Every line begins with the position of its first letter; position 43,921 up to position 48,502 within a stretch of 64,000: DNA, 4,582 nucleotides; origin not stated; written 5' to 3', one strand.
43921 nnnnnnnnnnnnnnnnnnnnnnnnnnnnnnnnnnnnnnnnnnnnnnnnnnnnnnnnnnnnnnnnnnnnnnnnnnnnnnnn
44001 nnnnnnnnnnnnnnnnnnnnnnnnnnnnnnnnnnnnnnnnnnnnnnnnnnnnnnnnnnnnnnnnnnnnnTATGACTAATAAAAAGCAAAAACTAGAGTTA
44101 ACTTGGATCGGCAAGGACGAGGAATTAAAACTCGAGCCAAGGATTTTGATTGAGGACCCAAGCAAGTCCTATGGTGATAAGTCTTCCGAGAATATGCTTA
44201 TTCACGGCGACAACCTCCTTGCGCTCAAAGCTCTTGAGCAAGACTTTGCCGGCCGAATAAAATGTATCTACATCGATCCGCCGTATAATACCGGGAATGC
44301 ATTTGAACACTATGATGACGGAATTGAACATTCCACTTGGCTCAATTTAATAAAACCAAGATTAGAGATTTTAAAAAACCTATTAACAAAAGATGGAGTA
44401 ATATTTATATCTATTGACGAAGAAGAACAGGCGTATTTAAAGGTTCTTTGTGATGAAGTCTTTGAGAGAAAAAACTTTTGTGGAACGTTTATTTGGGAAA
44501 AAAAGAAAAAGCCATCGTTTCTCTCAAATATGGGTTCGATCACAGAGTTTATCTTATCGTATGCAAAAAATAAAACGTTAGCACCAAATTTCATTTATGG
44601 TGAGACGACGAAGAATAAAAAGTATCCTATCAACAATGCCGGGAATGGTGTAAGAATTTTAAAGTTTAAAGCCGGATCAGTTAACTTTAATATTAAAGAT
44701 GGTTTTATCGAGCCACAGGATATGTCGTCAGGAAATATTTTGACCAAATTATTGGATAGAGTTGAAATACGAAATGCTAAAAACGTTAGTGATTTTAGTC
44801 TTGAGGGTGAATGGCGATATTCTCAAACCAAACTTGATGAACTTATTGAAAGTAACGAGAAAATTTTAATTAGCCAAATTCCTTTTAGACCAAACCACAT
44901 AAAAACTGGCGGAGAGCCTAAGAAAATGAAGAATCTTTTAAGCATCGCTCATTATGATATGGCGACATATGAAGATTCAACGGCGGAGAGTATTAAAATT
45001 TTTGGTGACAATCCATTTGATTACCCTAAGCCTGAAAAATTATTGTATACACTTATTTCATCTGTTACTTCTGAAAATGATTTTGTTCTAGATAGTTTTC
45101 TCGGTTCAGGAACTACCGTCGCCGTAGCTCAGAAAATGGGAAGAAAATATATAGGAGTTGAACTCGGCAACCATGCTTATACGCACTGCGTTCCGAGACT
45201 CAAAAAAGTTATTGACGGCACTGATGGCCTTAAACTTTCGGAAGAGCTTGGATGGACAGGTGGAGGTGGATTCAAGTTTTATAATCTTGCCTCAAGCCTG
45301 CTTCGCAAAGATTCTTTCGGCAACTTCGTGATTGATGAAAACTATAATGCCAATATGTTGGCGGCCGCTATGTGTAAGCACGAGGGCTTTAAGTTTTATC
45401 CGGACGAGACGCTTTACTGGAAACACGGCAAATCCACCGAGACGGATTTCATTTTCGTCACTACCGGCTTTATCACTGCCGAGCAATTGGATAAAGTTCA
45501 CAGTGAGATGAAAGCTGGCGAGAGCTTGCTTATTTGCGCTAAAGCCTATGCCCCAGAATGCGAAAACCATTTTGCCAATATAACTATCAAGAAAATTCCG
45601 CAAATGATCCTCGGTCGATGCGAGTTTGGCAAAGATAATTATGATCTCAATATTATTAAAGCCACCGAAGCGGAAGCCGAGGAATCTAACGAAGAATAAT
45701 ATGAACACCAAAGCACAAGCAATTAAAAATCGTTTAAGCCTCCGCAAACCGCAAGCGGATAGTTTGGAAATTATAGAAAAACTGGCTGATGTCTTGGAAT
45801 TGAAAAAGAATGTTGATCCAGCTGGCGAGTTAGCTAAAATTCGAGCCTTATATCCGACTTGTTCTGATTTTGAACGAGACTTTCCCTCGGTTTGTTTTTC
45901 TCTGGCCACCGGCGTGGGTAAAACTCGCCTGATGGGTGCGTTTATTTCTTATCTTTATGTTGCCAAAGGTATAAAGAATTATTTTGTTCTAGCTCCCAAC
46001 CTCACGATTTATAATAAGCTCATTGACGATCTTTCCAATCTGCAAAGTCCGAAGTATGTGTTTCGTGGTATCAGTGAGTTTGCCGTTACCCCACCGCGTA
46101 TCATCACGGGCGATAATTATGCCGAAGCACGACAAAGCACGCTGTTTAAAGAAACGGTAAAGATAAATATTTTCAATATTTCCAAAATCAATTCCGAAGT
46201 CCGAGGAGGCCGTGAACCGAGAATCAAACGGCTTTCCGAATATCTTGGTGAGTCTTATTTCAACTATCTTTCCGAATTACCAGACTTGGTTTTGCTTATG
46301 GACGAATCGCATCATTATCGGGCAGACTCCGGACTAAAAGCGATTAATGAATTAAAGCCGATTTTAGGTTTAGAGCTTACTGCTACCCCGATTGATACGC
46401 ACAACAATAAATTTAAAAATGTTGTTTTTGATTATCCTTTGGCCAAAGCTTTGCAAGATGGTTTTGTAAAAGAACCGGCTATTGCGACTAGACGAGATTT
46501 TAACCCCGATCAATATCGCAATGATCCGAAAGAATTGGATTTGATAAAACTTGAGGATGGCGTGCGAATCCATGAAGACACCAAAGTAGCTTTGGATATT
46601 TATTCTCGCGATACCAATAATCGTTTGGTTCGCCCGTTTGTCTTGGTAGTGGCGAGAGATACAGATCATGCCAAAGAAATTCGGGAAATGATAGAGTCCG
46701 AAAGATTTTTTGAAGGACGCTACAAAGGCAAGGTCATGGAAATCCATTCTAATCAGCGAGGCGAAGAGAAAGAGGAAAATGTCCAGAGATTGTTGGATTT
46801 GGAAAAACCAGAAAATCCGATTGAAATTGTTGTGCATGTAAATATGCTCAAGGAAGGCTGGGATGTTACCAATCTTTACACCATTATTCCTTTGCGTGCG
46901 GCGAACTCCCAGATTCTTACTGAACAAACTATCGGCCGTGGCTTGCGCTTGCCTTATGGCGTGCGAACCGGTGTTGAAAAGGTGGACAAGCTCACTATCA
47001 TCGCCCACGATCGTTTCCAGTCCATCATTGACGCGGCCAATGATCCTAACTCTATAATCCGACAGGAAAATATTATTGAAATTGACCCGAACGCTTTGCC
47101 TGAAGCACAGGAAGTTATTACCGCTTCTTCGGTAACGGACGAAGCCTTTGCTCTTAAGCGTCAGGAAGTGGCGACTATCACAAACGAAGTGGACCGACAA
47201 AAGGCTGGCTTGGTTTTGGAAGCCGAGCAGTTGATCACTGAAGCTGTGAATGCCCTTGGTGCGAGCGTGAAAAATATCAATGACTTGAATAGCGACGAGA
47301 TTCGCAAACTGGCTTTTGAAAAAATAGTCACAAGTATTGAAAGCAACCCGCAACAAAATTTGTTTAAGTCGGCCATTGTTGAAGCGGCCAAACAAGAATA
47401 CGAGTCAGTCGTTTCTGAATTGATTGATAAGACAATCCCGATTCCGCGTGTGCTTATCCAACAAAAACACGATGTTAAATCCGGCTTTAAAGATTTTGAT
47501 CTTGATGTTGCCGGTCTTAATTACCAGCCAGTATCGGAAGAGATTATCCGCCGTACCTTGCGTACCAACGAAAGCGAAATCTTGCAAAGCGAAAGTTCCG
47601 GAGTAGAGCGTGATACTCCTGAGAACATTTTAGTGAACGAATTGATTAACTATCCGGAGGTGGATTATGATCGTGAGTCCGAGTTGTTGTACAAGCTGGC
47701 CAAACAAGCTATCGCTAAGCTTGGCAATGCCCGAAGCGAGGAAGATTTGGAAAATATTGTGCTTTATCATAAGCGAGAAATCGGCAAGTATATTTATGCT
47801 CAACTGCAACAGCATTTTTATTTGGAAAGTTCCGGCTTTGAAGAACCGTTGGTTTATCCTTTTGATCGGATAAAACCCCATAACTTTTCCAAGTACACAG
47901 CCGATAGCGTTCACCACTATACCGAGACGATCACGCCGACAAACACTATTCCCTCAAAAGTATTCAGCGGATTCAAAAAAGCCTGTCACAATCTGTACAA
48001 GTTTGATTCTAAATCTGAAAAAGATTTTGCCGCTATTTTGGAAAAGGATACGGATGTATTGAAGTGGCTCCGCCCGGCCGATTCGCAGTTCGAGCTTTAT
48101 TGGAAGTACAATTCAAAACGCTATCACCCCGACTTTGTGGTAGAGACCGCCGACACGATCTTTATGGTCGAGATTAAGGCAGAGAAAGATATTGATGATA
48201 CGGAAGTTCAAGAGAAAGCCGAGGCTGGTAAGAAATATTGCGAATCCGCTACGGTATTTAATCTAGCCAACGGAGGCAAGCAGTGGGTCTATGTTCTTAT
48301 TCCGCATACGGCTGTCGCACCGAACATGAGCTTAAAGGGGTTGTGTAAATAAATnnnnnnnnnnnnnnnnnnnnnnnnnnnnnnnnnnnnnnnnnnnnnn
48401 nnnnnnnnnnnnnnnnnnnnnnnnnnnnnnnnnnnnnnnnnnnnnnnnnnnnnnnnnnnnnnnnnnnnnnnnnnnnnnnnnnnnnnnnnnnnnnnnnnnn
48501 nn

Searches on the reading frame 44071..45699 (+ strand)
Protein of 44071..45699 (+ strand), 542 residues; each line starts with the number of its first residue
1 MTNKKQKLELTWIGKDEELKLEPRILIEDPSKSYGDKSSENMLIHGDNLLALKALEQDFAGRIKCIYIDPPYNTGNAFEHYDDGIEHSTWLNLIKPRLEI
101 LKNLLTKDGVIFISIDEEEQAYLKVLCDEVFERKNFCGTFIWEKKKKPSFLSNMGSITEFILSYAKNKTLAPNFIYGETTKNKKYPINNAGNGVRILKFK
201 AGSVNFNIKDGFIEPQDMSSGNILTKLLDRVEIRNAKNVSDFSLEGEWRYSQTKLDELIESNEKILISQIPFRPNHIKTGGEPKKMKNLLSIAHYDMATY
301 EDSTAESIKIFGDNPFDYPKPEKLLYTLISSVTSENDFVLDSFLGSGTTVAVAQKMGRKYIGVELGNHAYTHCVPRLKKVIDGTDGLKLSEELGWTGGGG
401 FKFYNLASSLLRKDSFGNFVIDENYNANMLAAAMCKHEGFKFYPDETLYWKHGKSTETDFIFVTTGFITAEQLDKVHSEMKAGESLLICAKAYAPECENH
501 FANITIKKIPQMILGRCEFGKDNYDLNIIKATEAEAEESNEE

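Call 3: search_protein_families(library=pfam, proteins=[window:44071-45699:+], max_evalue=0.01)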
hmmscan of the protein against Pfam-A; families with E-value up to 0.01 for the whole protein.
window:44071-45699:+ (542 aa): 2 families
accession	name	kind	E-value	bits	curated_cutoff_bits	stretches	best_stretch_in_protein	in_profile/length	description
PF01555.25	N6_N4_Mtase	-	6.8e-44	150.9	26.7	1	63-370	1-216/221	DNA methylase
PF03602.21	Cons_hypoth95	-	0.0012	18.9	24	0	48-107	100-144/182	Conserved hypothetical protein 95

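Call 4: search_protein_families(library=padloc, proteins=[window:44071-45699:+], max_evalue=0.01)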
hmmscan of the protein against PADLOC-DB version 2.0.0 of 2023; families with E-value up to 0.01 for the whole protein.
window:44071-45699:+ (542 aa): 66 families (the best 25 are shown)
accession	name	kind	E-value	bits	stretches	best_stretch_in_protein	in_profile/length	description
PDLC03636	MTase_III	-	2.9e-153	509.7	1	4-535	3-562/575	Type III methyltransferase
PDLC03644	MTase_III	-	7.7e-89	296.9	1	10-415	4-430/542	Type III methyltransferase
PDLC03635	MTase_III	-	2.1e-77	259.4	1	37-407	215-601/708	Type III methyltransferase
PDLC03634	MTase_III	-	1.1e-69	234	2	84-365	167-444/621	Type III methyltransferase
PDLC03641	MTase_III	-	7.1e-56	188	2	86-353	180-428/657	Type III methyltransferase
PDLC03638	MTase_III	-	8.2e-55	184.5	1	40-426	380-734/816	Type III methyltransferase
PDLC03637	MTase_III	-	8.3e-41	138.2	1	4-354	81-437/513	Type III methyltransferase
PDLC03640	MTase_III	-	5.5e-40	135.3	3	40-84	43-87/654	Type III methyltransferase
PDLC03642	MTase_III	-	1.4e-39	134.2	2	16-167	56-217/528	Type III methyltransferase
PDLC03354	MTase_II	-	2.3e-34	117.1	2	4-186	21-229/425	Type II methyltransferase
PDLC03633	MTase_III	-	3.8e-28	96.5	2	313-379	289-355/616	Type III methyltransferase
PDLC03278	MTase_II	-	4.8e-28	96.7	2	51-175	12-130/390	Type II methyltransferase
PDLC03639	MTase_III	-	7.2e-28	95.3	2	35-147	82-200/639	Type III methyltransferase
PDLC03646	MTase_III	-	2.1e-27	93.4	1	36-381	467-840/1057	Type III methyltransferase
PDLC03371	MTase_II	-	3.2e-25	87.1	2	319-378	194-253/260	Type II methyltransferase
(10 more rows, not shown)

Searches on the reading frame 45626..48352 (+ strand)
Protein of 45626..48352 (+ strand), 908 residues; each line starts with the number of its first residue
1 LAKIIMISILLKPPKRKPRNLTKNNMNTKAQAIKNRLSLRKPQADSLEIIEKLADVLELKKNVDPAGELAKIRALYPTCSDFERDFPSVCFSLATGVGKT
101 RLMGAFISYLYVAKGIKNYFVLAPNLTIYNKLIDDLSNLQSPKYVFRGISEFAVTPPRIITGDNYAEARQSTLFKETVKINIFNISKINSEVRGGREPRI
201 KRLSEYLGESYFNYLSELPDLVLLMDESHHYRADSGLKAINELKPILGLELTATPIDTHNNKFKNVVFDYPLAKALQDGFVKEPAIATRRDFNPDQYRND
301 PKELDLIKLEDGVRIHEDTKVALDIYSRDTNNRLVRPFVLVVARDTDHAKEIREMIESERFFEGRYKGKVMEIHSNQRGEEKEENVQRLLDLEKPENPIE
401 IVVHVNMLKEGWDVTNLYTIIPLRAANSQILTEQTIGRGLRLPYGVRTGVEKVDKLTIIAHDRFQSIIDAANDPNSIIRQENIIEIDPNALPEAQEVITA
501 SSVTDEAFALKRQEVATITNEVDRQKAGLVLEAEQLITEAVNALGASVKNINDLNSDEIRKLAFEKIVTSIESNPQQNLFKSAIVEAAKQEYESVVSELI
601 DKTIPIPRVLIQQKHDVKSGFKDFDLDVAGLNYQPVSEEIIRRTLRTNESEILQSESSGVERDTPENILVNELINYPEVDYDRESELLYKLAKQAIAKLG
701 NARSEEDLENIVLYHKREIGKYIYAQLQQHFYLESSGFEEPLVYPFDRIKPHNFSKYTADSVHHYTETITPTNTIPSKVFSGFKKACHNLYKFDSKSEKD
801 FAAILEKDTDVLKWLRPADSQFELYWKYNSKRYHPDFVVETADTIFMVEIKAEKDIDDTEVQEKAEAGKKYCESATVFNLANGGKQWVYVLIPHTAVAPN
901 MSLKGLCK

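Call 3: search_protein_families(library=pfam, proteins=[window:45626-48352:+], max_evalue=0.01)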
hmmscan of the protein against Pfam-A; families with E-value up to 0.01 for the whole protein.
window:45626-48352:+ (908 aa): 3 families
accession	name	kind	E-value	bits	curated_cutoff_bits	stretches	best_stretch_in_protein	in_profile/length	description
PF04851.21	ResIII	-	4.8e-21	75.8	22.5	1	73-256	10-163/164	Type III restriction enzyme, res subunit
PF08722.17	Tn7_TnsA-like_N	-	1.8e-06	28.9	26.5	1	829-874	23-75/85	TnsA-like endonuclease N terminal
PF00271.37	Helicase_C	-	3.2e-05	24.6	23.5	1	354-441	26-108/110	Helicase conserved C-terminal domain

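Call 4: search_protein_families(library=padloc, proteins=[window:45626-48352:+], max_evalue=0.01)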
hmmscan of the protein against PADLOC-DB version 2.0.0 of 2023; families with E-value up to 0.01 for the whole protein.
window:45626-48352:+ (908 aa): 11 families
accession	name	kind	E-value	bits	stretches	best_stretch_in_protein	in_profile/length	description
PDLC03648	REase_III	-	1e-190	634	2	107-496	2-412/871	Type III restriction enzyme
PDLC03647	REase_III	-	9.4e-16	55.1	1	389-469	500-580/989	Type III restriction enzyme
PDLC03650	REase_III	-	4.6e-14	49.8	1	218-460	223-440/898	Type III restriction enzyme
PDLC03651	REase_III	-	1.1e-13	48.1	2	88-235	70-203/873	Type III restriction enzyme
PDLC03653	REase_III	-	4.1e-08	29.8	1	221-472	261-497/883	Type III restriction enzyme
PDLC03649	REase_III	-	1.7e-07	27.5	1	400-444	496-540/973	Type III restriction enzyme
PDLC03047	REase_I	-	8.5e-06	21.8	1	341-476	609-738/1107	Type I restriction enzyme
PDLC03659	mREase_IV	-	6.6e-05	19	1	222-441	338-552/945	Type IV methyl-directed restriction enzyme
PDLC03658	mREase_IV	-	0.00011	18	1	225-442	341-545/953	Type IV methyl-directed restriction enzyme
PDLC03042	REase_I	-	0.00048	15.6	1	385-447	773-835/1170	Type I restriction enzyme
PDLC04786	PDC-S01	-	0.00057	16.7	1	823-885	357-417/439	-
